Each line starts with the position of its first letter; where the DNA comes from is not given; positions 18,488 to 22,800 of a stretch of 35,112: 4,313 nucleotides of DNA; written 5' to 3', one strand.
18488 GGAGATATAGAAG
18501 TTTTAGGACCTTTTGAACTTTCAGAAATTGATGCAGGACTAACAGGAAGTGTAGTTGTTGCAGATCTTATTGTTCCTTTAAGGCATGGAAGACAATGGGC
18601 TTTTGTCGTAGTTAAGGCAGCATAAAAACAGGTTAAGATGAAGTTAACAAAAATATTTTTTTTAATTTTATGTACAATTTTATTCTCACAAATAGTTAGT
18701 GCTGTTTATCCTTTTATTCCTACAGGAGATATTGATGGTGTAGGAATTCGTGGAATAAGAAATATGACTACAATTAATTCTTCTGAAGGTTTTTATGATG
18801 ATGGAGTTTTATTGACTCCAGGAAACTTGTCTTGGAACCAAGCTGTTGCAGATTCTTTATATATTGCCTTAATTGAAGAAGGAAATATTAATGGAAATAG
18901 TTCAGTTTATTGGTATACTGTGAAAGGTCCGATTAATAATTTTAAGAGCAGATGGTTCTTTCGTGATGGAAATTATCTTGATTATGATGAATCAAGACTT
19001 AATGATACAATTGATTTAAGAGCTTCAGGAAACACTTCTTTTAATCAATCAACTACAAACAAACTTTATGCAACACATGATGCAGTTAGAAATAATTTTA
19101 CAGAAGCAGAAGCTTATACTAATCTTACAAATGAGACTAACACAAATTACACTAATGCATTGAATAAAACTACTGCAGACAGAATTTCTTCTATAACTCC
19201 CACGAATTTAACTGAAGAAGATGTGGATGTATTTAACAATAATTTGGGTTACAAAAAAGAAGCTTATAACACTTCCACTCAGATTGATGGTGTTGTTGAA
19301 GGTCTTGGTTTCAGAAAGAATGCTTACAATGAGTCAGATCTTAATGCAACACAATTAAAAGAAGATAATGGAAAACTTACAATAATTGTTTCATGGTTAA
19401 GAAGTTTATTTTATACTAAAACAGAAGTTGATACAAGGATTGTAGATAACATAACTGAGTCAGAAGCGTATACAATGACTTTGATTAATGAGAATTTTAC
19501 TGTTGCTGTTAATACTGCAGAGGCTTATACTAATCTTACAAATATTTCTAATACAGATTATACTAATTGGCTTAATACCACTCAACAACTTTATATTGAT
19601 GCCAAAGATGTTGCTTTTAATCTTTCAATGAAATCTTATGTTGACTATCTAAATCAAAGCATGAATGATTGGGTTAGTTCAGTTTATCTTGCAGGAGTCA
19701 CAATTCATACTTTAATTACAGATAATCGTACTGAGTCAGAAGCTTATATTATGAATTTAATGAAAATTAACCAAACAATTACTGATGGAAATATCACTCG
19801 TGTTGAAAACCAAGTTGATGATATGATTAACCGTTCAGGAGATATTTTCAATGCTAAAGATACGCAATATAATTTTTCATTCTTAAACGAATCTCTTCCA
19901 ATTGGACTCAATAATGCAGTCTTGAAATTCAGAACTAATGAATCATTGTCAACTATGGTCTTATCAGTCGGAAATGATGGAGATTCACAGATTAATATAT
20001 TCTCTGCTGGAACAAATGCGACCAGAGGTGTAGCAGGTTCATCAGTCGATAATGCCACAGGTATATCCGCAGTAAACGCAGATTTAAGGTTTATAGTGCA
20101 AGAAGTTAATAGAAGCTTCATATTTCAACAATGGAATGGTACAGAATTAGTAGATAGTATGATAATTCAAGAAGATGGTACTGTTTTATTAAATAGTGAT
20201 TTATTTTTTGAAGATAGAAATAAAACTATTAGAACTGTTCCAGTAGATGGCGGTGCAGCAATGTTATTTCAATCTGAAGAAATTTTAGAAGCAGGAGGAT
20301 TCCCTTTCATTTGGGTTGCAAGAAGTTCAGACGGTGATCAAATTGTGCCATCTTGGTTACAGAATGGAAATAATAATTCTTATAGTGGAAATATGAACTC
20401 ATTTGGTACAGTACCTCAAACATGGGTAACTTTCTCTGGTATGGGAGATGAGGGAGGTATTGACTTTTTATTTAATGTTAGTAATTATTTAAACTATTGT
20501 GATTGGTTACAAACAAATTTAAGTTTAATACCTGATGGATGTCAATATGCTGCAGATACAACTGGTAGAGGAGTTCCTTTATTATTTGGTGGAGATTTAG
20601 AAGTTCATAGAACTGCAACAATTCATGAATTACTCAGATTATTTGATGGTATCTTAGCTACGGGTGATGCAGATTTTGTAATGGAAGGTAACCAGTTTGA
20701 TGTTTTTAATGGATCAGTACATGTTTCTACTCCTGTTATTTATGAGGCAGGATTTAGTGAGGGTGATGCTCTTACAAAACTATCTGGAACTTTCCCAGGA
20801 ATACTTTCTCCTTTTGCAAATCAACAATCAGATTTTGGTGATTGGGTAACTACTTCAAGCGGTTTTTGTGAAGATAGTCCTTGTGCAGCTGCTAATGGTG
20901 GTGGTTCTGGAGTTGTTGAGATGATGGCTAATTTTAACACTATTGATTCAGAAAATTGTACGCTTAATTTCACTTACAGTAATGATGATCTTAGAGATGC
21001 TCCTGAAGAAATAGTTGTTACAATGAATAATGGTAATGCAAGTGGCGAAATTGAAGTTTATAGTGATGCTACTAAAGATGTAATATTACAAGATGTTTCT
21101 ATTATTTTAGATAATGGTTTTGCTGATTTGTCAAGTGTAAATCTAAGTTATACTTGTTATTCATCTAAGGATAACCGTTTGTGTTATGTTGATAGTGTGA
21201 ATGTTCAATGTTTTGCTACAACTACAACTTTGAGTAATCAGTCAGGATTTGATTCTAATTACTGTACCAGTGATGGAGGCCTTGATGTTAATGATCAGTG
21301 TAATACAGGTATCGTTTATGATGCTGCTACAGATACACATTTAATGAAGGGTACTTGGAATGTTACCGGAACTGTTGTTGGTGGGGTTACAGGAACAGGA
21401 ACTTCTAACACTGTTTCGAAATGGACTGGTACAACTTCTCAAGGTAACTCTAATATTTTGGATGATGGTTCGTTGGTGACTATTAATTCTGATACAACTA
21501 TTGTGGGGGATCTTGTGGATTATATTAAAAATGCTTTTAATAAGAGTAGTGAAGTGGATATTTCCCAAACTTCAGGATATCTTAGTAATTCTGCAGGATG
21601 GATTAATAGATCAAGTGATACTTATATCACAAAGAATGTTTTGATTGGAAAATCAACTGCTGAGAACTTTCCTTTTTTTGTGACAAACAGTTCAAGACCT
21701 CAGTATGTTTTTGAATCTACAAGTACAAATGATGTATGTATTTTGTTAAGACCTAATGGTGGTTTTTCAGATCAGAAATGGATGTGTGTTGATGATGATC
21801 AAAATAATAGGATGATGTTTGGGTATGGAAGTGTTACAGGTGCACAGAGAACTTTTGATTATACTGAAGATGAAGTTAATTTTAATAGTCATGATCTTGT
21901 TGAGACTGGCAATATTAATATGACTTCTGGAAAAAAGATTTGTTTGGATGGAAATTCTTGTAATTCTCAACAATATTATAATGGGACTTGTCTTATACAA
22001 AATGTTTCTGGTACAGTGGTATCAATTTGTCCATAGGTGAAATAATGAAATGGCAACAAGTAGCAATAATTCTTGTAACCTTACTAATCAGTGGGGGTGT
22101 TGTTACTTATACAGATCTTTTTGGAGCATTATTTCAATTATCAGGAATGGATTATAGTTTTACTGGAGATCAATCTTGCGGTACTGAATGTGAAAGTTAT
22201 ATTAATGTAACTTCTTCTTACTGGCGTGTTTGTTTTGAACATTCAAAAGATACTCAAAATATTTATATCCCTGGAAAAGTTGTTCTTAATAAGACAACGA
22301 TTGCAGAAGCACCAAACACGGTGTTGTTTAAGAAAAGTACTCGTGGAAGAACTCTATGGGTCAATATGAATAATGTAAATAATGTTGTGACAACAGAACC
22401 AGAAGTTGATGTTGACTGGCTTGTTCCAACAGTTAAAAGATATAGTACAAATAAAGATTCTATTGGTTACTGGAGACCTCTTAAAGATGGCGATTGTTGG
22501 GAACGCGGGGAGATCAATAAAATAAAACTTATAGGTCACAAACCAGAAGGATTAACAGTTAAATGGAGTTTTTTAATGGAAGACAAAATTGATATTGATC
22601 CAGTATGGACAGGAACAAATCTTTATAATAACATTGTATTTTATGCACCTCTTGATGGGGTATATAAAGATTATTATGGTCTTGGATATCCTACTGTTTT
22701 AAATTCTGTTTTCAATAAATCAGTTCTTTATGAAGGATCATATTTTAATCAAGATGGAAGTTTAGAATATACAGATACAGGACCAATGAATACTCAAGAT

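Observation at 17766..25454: Self-contained operon of exported proteins wedged between capsid and neck genes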

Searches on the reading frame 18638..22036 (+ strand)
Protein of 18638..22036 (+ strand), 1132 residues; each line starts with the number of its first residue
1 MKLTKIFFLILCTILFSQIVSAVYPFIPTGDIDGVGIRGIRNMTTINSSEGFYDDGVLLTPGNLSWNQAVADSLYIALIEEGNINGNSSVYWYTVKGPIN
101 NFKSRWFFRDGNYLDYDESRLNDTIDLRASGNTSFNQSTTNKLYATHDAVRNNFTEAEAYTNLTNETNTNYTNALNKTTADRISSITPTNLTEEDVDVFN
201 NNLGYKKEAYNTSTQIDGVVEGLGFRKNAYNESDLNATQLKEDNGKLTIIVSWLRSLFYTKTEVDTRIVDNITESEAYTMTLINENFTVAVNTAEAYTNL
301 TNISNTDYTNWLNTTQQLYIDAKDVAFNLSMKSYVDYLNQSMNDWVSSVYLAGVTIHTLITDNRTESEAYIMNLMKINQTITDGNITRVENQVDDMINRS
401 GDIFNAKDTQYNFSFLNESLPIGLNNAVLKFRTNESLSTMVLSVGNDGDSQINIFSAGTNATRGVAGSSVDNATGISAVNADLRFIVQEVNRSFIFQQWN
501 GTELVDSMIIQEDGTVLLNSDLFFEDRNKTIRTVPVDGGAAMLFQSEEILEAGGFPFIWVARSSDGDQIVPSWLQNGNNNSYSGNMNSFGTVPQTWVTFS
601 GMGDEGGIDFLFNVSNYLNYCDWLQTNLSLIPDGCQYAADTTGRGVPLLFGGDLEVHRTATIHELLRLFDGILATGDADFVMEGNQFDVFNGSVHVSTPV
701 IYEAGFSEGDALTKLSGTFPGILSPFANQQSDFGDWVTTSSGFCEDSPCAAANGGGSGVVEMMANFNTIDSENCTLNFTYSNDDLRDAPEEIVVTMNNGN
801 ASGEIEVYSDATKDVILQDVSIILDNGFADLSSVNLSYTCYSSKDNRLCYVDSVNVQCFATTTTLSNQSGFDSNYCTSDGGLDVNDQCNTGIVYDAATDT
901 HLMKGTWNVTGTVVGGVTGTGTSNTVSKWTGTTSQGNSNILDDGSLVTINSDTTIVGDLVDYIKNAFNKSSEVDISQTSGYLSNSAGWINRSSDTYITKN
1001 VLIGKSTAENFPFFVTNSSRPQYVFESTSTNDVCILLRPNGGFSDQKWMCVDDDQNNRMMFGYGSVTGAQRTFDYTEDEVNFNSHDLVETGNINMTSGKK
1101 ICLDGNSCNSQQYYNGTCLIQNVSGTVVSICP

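Call 7: search_protein_families(library=pfam, proteins=[window:18638-22036:+], max_evalue=0.01)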
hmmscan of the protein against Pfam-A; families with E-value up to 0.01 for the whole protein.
window:18638-22036:+ (1132 aa): 0 families

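Call 8: search_protein_families(library=phrogs, proteins=[window:18638-22036:+], max_evalue=0.01)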
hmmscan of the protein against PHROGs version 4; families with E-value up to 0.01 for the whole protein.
window:18638-22036:+ (1132 aa): 0 families

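Call 10: search_dna_similar(query=window:18638-22036:+, collection=phages, mode=protein, max_rows=20)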
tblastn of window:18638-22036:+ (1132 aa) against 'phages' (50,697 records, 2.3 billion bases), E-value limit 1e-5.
No match.

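Call 16: find_homologous_proteins(query=window:18638-22036:+)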
Query window:18638-22036:+ (1132 aa): 2 proteins with E <= 0.001 among 8000 candidates.
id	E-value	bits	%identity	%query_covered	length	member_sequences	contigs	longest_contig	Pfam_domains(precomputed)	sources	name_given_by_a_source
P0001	0.0e+0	2546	100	100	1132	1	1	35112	-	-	-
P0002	1.0e-53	201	38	30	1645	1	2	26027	-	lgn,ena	-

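Call 17: find_encoding_contigs(protein=P0002, flank=10000, max_places=4)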
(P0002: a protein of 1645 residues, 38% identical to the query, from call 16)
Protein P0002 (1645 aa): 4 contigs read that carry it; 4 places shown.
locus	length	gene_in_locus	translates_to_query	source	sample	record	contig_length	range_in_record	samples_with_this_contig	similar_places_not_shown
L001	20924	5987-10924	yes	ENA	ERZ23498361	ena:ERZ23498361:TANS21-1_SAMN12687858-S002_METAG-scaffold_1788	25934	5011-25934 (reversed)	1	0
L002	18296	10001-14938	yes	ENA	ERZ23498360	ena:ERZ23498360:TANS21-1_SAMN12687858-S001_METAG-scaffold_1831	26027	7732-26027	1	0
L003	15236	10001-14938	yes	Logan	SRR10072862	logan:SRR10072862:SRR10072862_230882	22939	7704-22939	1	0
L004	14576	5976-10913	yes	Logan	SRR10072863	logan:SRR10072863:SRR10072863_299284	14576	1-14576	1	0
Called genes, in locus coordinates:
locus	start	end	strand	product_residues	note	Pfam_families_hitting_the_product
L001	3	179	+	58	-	?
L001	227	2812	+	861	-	-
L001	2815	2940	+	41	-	-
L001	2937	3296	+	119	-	-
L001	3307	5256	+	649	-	-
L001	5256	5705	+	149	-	-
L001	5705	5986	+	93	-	-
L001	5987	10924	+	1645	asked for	-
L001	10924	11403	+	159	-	-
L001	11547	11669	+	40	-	-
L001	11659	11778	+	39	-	-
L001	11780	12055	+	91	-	-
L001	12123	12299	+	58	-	-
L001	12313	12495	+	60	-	-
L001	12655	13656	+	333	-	-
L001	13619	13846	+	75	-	-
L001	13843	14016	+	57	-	-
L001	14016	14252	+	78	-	-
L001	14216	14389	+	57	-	PF23451:Zn_ribbon_PaaD (weak)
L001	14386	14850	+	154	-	-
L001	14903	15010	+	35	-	-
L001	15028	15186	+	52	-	-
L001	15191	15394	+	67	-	-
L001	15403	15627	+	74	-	-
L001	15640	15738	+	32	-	-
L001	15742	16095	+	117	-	-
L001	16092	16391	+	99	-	-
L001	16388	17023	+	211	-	-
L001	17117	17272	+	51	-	-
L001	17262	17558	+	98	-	-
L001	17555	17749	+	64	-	-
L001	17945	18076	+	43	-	-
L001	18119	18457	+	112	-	-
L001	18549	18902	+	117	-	-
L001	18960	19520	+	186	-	-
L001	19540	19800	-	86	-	-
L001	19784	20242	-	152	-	-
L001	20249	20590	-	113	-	-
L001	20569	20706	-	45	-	-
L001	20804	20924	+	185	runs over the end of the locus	-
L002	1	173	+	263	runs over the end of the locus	-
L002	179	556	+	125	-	-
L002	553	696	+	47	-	-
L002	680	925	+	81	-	-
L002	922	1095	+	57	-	-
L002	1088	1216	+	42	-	-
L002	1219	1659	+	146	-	-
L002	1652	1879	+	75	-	-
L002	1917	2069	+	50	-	-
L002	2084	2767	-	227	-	-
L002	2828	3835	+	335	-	-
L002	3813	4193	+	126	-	-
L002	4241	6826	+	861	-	-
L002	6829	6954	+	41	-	-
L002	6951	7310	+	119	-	-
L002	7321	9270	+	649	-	-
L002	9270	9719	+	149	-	-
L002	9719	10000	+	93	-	-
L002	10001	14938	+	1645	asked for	-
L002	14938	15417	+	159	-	-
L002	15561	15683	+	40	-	-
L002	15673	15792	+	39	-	-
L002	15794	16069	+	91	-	-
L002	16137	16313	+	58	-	-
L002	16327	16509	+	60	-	-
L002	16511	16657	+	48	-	-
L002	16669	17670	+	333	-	-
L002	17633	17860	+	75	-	-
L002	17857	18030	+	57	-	-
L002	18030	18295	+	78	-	?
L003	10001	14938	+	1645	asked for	-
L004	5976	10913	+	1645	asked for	-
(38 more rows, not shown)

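Call 33: search_protein_families(library=pfam, proteins=[window:18638-22036:+], max_evalue=10)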
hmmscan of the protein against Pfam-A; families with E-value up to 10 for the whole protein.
window:18638-22036:+ (1132 aa): 3 families
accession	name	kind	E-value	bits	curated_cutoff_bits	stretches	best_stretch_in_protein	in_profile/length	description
PF09065.15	Haemadin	-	0.1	12.8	25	1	1098-1112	4-18/27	Haemadin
PF19887.4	DUF6360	-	0.15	12.7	23.8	1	206-243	7-43/91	Family of unknown function (DUF6360)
PF13495.12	Phage_int_SAM_4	-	0.17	12.8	27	1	151-212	2-63/85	Phage integrase, N-terminal SAM-like domain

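Call 66: search_solved_structures(query=window:18638-22036:+, max_evalue=1)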
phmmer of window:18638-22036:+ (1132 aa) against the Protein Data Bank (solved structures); distinct sequences matched with E-value up to 1: 0.

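Call 77: search_protein_families(library=pfam, proteins=[L002:2084-2779:-, L002:2828-3835:+, L002:3807-4193:+, L002:4241-6826:+, L002:6951-7310:+, L002:7297-9270:+, L002:9270-9719:+, L001:10924-11403:+, L001:12655-13656:+, L001:16388-17023:+], max_evalue=0.01)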
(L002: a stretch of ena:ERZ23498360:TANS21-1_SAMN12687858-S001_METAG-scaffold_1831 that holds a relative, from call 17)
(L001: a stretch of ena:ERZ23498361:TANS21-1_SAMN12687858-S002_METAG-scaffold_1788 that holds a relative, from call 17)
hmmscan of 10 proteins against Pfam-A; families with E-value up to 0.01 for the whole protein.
L002:2084-2779:- (231 aa): 1 family
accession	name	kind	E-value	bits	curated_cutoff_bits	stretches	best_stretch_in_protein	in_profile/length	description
PF00589.27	Phage_integrase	-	3.1e-05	24.2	27.1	1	43-219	10-168/172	Phage integrase family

L002:2828-3835:+ (335 aa): 0 families

L002:3807-4193:+ (128 aa): 0 families

L002:4241-6826:+ (861 aa): 0 families

L002:6951-7310:+ (119 aa): 1 family
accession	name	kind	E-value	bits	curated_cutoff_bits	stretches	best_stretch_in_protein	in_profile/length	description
PF22742.2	PspAB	-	0.0065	16.8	27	1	52-94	49-91/189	PspA associated protein B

L002:7297-9270:+ (657 aa): 0 families

L002:9270-9719:+ (149 aa): 0 families

L001:10924-11403:+ (159 aa): 0 families

L001:12655-13656:+ (333 aa): 1 family
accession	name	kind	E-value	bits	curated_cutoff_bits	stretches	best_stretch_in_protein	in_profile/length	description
PF09182.16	PuR_N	-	0.003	17.9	24.6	0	32-67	8-43/70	Bacterial purine repressor, N-terminal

L001:16388-17023:+ (211 aa): 0 families

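Call 100: search_protein_families(library=ncbifam, proteins=[window:18638-22036:+], max_evalue=0.05)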
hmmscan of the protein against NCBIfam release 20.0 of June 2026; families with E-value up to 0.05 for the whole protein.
window:18638-22036:+ (1132 aa): 0 families

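Call 101: search_protein_families(library=padloc, proteins=[window:18638-22036:+], max_evalue=0.01)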
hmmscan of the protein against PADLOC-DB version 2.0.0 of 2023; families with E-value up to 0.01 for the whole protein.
window:18638-22036:+ (1132 aa): 0 families

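Call 104: search_dna_similar(query=L002:2828-3835:+, collection=phages, mode=protein, max_evalue=0.001, max_rows=10)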
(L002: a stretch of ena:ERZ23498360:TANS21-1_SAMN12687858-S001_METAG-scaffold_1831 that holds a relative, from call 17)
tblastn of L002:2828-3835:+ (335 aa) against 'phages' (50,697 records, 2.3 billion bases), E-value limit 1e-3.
No match.

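Call 105: search_protein_families(library=phrogs, proteins=[L002:2828-3835:+, L002:4241-6826:+, L002:6951-7310:+, L002:7297-9270:+, L002:9270-9719:+, L002:9719-10000:+, L002:2084-2779:-, L001:12655-13656:+], max_evalue=0.01)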
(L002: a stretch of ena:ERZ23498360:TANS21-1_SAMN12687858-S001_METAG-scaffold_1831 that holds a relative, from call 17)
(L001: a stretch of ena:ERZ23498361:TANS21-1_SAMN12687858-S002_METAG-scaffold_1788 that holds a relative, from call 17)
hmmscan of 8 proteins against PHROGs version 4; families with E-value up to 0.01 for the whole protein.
L002:2828-3835:+ (335 aa): 0 families

L002:4241-6826:+ (861 aa): 0 families

L002:6951-7310:+ (119 aa): 1 family
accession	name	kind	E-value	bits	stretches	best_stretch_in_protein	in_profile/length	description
phrog_1193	-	other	0.005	17.8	1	54-106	32-68/76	hemolysin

L002:7297-9270:+ (657 aa): 0 families

L002:9270-9719:+ (149 aa): 0 families

L002:9719-10000:+ (93 aa): 0 families

L002:2084-2779:- (231 aa): 2 families
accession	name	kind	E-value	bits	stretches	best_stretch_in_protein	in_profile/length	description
phrog_216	-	integration and excision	4.3e-09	36.9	1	40-230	57-235/301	integrase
phrog_1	-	integration and excision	8.6e-09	36.2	1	24-202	265-417/611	integrase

L001:12655-13656:+ (333 aa): 0 families

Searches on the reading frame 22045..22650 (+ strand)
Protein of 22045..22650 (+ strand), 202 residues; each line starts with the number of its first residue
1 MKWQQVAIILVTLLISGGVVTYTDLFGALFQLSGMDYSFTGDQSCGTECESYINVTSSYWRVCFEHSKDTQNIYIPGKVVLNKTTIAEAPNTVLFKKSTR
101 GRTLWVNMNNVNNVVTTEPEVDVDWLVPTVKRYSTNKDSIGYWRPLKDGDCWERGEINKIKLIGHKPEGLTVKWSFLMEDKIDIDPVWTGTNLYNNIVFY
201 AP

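Call 69: find_related_loci(query=window:22045-22650:+, collection=viral_contigs, flank=10000)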
Query window:22045-22650:+ (202 aa) in viral_contigs; peptide patterns used: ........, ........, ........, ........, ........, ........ (x = any residue, [..] = any of these).
5 stretches matched a pattern; 1 encode a relative of the query (tblastn E <= 1e-3); 1 distinct loci.
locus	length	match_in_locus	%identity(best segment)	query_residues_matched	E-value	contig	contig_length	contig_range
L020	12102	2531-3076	54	3-190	9e-71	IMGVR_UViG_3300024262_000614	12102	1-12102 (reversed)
